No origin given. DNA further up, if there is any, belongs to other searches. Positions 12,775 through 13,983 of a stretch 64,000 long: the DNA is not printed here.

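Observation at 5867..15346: Compact 11-gene DarA/DarB (dialkylresorcinol-type) biosynthetic operon without the polyene half of flexirubin clusters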

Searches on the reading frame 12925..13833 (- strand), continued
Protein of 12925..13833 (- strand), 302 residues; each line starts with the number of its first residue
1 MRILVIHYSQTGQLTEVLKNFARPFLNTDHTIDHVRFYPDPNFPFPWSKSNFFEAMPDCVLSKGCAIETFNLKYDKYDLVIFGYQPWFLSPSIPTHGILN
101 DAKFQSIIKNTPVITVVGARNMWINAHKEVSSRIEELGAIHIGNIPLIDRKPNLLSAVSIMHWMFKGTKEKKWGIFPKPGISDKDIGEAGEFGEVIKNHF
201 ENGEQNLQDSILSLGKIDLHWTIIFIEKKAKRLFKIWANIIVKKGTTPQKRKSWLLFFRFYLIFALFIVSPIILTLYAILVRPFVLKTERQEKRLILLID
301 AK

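Call 76: fold_search(model_id=the predicted structure, library=pdb)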
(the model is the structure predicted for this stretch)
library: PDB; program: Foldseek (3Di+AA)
matches with E <= 10: 1102; with E <= 0.001: 57
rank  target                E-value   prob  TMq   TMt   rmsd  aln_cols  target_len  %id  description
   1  5v56_B                2.1e-06  1.00  0.31  0.16  27.8       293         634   15  2.9A XFEL structure of the multi-domain human smoothened receptor (with E194M mutation) in complex with TC114 (released 2017-05-24)
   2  5v57_B                7.9e-06  1.00  0.32  0.16  26.8       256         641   14  3.0A SYN structure of the multi-domain human smoothened receptor in complex with TC114 (released 2017-05-24)
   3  5v57_A                1.4e-05  1.00  0.29  0.14  27.3       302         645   14  3.0A SYN structure of the multi-domain human smoothened receptor in complex with TC114 (released 2017-05-24)
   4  5xra                  1.5e-05  1.00  0.31  0.23  27.8       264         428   13  Crystal structure of the human CB1 in complex with agonist AM11542 (released 2017-07-12)
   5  1bu5_A                2.4e-05  1.00  0.32  0.62  10.6       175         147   15  X-RAY CRYSTAL STRUCTURE OF THE DESULFOVIBRIO VULGARIS (HILDENBOROUGH) APOFLAVODOXIN-RIBOFLAVIN COMPLEX (released 1999-02-09)
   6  3edo_B                3.4e-05  1.00  0.37  0.69   3.5       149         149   17  Crystal structure of Flavoprotein in Complex with FMN (YP_193882.1) from Lactobacillus acidophilus NCFM at 1.20 A reso (released 2008-09-30)
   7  7epf                  3.4e-05  1.00  0.33  0.26  28.4       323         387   13  Crystal structure of mGlu2 bound to NAM597 (released 2021-06-23)
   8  2fx2                  3.6e-05  1.00  0.33  0.63   8.4       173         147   16  COMPARISON OF THE CRYSTAL STRUCTURES OF A FLAVODOXIN IN ITS THREE OXIDATION STATES AT CRYOGENIC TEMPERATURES (released 1993-10-31)
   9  3edo_A                5.0e-05  1.00  0.37  0.68   3.5       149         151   17  Crystal structure of Flavoprotein in Complex with FMN (YP_193882.1) from Lactobacillus acidophilus NCFM at 1.20 A reso (released 2008-09-30)
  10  1f4p                  5.0e-05  1.00  0.31  0.60  10.5       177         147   15  Y98W FLAVODOXIN MUTANT 1.5A (D. VULGARIS) (released 2001-04-04)
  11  7k15                  5.5e-05  1.00  0.32  0.22  28.8       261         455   13  Crystal structure of the Human Leukotriene B4 Receptor 1 in Complex with Selective Antagonist MK-D-046 (released 2021-02-17)
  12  5tgz                  6.6e-05  1.00  0.31  0.22  25.3       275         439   12  Crystal Structure of the Human Cannabinoid Receptor CB1 (released 2016-11-02)
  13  1c7e_A                6.9e-05  1.00  0.31  0.59  10.5       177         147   14  D95E HYDROQUINONE FLAVODOXIN MUTANT FROM D. VULGARIS (released 2000-08-23)
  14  5yoe                  7.8e-05  1.00  0.31  0.59  10.6       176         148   15  Crystal Structure of flavodoxin with engineered disulfide bond A43C-L74C (released 2017-12-27)
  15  1azl                  8.2e-05  1.00  0.31  0.58  10.8       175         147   16  G61V FLAVODOXIN MUTANT FROM DESULFOVIBRIO VULGARIS (released 1998-05-20)
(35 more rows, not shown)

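Call 85: find_related_loci(query=A2, collection=metagenome_contigs, flank=10000)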
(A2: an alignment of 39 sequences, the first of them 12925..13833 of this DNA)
Query A2 (302 aa) in metagenome_contigs; peptide patterns used: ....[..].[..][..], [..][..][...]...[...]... (x = any residue, [..] = any of these).
600 stretches matched a pattern (row limit reached: there are more); 414 encode a relative of the query (tblastn E <= 1e-3); the best 80 are kept; 80 distinct loci.
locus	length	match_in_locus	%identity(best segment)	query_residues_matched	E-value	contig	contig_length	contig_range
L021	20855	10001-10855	56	1-284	2e-112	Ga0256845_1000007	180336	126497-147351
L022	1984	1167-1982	56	2-273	3e-109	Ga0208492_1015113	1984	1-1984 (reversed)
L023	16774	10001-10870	54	3-293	7e-103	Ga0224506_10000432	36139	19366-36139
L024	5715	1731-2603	51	2-293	1e-102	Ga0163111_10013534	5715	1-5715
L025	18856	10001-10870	54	3-293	2e-102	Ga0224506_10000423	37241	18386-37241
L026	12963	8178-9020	52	3-284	3e-100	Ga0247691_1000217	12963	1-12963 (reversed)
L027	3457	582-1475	48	3-302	3e-101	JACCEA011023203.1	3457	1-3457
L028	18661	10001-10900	47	1-302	7e-98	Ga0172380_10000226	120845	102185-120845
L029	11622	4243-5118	48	2-294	5e-98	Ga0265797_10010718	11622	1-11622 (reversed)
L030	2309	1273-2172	51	2-300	1e-101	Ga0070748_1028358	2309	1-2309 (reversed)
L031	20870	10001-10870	47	2-294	5e-97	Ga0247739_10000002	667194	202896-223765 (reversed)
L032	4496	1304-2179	49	2-294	2e-96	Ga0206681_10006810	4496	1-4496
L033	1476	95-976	49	2-293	3e-102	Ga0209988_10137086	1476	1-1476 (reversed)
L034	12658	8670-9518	51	1-284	1e-95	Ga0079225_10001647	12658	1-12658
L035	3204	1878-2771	45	2-300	1e-96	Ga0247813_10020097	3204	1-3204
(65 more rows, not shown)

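Call 89: find_homologous_proteins(query=L012:5880-7172:+, max_evalue=1e-30)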
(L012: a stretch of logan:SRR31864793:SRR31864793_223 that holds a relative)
Query L012:5880-7172:+ (430 aa): 7841 proteins with E <= 1e-30 among 8000 candidates; the best 120 are listed.
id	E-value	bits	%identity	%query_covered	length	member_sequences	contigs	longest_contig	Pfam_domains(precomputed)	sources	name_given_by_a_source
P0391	4.1e-271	917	93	100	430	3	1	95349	PF00501.35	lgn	-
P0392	4.5e-183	627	65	100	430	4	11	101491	PF00501.35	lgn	-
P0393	1.5e-176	605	63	97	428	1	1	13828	PF00501.35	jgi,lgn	jgi:phenylacetate-CoA ligase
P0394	2.3e-143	496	54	96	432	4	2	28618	PF00501.35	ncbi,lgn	-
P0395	1.3e-142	494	53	96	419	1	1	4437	PF00501.35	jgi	jgi:phenylacetate-CoA ligase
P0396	1.0e-141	491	53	96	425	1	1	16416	PF00501.35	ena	-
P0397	3.0e-141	489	54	96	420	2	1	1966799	PF00501.35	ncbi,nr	ncbi:phenylacetate--CoA ligase family protein [Dyadobacter helix]|nr:AMP-binding protein [Dyadobacte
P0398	3.4e-141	489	52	99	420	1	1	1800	PF00501.35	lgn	-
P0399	3.9e-141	489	54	95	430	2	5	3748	PF00501.35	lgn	-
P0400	1.6e-140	487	53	94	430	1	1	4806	PF00501.35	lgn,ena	-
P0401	6.8e-140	485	52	96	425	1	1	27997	PF00501.35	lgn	-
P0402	8.4e-140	484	53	96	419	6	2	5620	PF00501.35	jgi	jgi:phenylacetate-CoA ligase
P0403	1.3e-139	484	52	97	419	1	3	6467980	PF00501.35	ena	-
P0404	2.1e-139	483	51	97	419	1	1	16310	PF00501.35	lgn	-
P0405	2.6e-139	483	53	96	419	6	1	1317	PF00501.35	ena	-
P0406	3.0e-139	483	51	94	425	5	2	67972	PF00501.35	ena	-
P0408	4.7e-139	482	51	99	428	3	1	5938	PF00501.35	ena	-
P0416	1.5e-138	480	51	97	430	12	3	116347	PF00501.35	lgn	-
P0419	2.8e-138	479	51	98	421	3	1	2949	PF00501.35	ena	-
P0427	1.4e-137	477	50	98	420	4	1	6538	PF00501.35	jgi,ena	-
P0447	1.8e-136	473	53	93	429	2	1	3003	PF00501.35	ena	-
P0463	9.2e-136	471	51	99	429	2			PF00501.35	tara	tara:strand:- start:499 stop:1788 length:1290 start_codon:yes stop_codon:yes gene_type:complete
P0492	7.8e-135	468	52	96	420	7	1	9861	PF00501.35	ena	-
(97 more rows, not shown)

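Call 90: list_cluster_members(proteins=[window:12925-13833:-, P0196, P0140, P0156, P0184, P0208, P0228, P0180, P0158, P0173])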
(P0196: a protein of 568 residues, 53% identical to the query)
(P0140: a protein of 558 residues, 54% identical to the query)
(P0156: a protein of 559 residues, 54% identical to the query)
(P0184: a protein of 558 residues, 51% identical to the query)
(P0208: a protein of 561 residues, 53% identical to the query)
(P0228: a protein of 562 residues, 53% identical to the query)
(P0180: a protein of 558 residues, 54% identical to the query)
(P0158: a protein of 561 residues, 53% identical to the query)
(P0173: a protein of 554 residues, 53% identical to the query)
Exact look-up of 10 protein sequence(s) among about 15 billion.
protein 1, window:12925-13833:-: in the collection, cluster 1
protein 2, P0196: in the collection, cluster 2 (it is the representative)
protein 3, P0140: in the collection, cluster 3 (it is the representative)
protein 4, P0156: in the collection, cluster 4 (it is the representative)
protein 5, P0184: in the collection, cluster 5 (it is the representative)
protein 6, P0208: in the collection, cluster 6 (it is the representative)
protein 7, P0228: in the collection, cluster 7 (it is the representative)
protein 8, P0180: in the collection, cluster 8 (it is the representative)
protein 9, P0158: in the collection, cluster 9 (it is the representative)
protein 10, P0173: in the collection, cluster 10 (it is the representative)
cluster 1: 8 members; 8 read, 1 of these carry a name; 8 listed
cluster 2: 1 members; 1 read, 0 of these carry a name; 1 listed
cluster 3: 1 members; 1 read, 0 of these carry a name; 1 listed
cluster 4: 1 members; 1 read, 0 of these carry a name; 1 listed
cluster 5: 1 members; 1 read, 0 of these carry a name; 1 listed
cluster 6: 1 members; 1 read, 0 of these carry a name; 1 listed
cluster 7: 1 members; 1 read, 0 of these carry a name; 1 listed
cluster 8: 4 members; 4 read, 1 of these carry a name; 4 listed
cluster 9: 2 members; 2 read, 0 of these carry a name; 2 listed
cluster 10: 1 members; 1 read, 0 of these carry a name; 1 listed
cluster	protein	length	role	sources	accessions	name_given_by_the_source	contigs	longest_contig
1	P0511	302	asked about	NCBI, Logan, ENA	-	-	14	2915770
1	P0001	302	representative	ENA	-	-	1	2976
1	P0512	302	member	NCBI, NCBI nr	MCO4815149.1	MAG: hypothetical protein KC454_10570 [Flavobacteriales bacterium] | hypothetical protein [Flavobacteriales bacterium]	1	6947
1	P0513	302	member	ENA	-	-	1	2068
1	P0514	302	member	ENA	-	-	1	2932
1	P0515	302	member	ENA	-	-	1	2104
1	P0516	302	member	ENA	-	-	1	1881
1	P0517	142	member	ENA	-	-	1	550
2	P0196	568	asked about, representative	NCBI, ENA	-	-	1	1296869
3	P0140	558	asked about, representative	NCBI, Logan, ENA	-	-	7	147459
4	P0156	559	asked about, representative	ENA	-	-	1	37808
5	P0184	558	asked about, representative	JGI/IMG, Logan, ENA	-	-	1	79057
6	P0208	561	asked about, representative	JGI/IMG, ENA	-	-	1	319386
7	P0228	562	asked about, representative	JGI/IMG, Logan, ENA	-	-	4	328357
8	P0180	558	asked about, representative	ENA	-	-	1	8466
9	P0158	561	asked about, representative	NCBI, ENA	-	-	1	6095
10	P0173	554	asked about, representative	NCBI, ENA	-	-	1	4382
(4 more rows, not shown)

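Call 91: list_cluster_members(proteins=[P0405, P0406, P0492, P0408, P0419, P0447, P0207, P0203, P0427, P0416])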
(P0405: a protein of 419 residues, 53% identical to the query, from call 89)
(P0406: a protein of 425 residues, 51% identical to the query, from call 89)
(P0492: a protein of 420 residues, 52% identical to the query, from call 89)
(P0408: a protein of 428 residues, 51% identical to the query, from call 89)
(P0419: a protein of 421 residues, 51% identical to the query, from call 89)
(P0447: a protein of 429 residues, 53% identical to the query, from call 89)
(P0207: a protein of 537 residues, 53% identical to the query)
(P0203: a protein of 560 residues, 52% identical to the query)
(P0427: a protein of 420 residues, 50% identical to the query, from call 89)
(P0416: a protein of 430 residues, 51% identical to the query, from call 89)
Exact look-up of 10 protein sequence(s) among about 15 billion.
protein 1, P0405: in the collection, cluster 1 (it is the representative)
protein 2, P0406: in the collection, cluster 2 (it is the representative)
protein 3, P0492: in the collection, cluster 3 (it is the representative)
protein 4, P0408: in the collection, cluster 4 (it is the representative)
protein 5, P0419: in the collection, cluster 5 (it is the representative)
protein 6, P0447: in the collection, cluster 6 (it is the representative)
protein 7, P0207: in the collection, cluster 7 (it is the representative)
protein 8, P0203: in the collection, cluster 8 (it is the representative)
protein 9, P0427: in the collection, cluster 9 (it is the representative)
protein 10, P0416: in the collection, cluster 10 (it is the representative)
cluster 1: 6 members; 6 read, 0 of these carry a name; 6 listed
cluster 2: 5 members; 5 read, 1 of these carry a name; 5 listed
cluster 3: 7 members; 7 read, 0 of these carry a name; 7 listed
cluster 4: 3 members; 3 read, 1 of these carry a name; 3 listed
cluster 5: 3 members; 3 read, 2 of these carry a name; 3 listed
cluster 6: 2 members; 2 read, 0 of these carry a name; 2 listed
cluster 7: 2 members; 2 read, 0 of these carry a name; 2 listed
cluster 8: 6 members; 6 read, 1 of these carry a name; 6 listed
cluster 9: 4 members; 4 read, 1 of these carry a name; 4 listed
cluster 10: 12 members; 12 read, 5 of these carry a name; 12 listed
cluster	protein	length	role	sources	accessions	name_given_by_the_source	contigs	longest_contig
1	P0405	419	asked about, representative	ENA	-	-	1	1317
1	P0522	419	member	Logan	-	-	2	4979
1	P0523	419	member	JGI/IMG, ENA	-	-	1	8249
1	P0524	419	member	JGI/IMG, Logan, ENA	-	-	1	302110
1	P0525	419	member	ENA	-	-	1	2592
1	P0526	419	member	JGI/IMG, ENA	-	-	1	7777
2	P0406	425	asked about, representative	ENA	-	-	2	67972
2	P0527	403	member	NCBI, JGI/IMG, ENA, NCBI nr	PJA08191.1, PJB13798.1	MAG: phenylacetate--CoA ligase [Flavobacteriales bacterium CG_4_10_14_0_2_um_filter_32_8]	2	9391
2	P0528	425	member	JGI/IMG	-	-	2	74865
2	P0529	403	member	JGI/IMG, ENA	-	-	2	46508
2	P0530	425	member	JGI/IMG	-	-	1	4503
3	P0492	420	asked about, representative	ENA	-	-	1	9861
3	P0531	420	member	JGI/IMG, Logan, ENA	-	-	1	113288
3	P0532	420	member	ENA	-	-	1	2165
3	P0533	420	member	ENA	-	-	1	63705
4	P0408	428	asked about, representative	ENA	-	-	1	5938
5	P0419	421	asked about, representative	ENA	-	-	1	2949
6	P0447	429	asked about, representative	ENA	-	-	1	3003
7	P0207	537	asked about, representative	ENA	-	-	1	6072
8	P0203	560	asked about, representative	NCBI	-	-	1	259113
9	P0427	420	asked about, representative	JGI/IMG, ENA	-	-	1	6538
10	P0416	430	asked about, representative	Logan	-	-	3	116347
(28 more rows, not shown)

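Call 92: list_cluster_members(proteins=[P0139, P0143, P0144, P0134, P0129, P0138, P0149, P0154, P0463, P0394])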
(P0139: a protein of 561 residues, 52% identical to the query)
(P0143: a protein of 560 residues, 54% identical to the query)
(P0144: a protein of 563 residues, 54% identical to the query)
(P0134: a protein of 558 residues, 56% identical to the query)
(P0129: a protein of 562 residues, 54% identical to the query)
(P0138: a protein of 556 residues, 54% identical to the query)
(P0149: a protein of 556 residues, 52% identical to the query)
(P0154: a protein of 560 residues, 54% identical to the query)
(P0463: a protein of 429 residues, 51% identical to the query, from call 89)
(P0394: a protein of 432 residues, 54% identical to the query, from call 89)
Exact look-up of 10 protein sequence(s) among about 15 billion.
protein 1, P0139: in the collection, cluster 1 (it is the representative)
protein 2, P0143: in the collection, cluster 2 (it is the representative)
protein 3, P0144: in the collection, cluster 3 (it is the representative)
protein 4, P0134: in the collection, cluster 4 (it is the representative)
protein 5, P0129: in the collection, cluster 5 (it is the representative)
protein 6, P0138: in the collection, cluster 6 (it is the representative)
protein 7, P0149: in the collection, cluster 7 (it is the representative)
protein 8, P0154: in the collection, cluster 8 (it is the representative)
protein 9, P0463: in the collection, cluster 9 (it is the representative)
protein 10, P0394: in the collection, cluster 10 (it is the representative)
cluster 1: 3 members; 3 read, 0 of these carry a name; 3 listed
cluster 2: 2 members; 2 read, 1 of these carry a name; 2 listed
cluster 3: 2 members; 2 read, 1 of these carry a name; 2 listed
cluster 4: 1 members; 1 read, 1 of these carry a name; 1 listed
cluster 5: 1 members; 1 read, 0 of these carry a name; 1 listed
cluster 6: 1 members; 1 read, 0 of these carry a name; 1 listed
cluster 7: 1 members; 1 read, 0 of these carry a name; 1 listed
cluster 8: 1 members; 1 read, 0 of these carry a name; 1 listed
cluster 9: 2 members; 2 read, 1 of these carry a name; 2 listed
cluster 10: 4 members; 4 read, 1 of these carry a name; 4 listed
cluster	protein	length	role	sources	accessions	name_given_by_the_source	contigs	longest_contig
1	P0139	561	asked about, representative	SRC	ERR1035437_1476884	-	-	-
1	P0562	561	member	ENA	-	-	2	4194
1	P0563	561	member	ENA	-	-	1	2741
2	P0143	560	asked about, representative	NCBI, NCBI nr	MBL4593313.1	MAG: peptidase C45 [Flavobacteriales bacterium] | peptidase C45 [Flavobacteriales bacterium]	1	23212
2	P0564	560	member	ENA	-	-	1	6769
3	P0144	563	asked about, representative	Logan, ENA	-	-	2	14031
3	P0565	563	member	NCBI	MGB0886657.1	MAG: C45 family autoproteolytic acyltransferase/hydrolase [Vicingaceae bacterium]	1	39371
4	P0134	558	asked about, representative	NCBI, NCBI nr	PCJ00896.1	MAG: peptidase C45 [Flavobacteriales bacterium]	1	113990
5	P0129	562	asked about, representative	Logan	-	-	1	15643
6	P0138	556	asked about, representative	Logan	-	-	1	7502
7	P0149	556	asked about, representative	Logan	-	-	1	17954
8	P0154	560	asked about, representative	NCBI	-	-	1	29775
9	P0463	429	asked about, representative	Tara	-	strand:- start:499 stop:1788 length:1290 start_codon:yes stop_codon:yes gene_type:complete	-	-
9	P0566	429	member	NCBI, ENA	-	-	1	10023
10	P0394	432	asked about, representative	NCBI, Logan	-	-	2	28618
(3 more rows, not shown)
